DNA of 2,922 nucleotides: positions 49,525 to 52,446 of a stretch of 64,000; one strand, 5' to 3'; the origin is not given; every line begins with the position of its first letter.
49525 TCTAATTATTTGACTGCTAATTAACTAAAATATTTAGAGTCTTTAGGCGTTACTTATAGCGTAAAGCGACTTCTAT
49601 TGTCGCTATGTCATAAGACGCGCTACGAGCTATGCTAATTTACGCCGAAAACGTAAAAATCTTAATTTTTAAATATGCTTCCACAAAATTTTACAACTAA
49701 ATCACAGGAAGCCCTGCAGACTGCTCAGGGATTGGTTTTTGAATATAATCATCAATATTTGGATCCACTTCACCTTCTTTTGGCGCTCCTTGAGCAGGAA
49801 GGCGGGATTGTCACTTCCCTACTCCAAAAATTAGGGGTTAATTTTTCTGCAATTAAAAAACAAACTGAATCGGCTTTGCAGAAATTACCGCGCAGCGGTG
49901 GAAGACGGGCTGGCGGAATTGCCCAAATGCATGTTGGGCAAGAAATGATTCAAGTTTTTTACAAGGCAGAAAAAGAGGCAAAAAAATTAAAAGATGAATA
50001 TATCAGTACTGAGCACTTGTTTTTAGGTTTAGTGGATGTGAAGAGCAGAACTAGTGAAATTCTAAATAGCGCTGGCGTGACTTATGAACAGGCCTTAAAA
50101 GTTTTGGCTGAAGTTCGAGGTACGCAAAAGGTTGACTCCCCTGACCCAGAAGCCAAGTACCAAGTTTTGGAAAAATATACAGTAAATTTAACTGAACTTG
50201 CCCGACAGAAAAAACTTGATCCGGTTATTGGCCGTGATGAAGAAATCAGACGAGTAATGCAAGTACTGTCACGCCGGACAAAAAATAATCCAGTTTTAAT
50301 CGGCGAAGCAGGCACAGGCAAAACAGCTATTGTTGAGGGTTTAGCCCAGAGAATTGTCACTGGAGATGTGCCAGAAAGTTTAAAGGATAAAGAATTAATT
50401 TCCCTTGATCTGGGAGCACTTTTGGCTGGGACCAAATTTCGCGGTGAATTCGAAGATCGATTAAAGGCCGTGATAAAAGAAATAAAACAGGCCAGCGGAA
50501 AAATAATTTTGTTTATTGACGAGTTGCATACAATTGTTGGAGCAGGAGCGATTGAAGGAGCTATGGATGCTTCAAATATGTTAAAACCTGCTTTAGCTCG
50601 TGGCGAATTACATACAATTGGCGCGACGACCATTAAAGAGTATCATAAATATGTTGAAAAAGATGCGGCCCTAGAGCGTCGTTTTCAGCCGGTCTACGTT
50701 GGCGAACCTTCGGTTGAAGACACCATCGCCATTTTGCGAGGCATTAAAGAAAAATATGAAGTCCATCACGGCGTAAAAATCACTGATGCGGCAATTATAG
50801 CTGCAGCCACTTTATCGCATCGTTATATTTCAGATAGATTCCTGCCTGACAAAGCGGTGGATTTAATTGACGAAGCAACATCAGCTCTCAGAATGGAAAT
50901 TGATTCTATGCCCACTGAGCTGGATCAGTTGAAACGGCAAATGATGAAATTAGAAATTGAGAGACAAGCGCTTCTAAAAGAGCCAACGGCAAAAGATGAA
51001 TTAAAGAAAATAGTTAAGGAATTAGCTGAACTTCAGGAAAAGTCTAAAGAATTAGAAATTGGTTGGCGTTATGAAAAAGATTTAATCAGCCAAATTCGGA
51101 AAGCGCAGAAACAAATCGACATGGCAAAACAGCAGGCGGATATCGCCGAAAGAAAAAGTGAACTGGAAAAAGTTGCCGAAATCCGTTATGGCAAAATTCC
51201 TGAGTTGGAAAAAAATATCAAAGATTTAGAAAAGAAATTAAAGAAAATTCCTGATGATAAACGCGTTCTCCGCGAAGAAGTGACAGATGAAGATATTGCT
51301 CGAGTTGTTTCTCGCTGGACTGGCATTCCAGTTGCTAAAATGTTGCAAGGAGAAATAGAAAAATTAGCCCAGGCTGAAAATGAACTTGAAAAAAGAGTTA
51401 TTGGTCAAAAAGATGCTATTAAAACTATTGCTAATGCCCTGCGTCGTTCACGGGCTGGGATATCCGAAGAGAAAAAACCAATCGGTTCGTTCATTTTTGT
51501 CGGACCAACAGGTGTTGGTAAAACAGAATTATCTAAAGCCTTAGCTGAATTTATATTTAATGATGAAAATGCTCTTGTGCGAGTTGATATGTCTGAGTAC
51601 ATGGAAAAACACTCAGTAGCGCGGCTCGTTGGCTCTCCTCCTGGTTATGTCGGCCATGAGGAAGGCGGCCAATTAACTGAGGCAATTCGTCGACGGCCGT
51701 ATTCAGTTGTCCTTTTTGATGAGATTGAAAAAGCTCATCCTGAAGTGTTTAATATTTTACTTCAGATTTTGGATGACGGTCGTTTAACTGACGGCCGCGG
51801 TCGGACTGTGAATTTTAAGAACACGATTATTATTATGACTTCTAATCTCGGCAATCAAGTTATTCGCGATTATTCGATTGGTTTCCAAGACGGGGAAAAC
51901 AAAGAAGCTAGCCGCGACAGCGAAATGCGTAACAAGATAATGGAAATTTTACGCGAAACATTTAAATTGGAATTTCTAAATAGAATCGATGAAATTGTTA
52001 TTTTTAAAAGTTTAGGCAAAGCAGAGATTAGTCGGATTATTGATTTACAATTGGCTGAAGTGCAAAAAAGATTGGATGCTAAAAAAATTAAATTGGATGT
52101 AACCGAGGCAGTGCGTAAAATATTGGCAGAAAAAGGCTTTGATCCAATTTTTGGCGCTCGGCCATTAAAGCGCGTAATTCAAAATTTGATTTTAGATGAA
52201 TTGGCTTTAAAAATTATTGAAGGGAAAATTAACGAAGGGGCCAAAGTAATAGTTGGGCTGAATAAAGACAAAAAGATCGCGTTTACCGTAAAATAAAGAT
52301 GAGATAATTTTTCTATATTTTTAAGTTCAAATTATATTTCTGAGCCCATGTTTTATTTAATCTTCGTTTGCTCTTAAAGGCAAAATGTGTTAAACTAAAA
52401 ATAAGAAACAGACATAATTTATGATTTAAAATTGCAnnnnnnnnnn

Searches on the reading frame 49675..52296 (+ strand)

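Call 89: search_protein_families(library=pfam, proteins=[window:49675-52296:+], max_evalue=0.00001)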
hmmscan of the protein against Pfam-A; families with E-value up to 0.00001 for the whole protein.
window:49675-52296:+ (873 aa): 11 families
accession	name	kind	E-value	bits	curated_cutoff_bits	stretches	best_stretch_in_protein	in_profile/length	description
PF07724.20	AAA_2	-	1.8e-68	230.2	27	1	601-774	1-166/166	AAA domain (Cdc48 subfamily)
PF17871.7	AAA_lid_9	-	1.4e-33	115.3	22.8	1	346-441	1-96/104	AAA lid domain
PF02861.25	Clp_N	-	2e-28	98.7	20.7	2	23-68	7-52/53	Clp amino terminal domain, pathogenicity island component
PF10431.15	ClpB_D2-small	-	2.7e-26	91.8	21.9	1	780-860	1-81/81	C-terminal, D2-small domain, of ClpB protein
PF00004.35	AAA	-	1.7e-23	83.9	21.2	2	207-320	2-110/131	ATPase family associated with various cellular activities (AAA)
PF07728.20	AAA_5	-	1.3e-18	67.8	22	1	606-727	2-125/139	AAA domain (dynein-related subfamily)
PF13191.12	AAA_16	-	7.6e-13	49.7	32.6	1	184-230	2-51/167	AAA ATPase domain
PF13401.12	AAA_22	-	1.3e-12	48.6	27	0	604-701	6-110/130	AAA domain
PF00158.32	Sigma54_activat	-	5.2e-09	36.4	20.2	0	605-724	24-143/168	Sigma-54 interaction domain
PF05621.17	TniB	-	1.3e-07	31.7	22.4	0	191-342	23-184/189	Bacterial TniB protein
PF12775.13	AAA_7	-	8.3e-06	25.9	25.8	0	606-652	36-82/181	P-loop containing dynein motor region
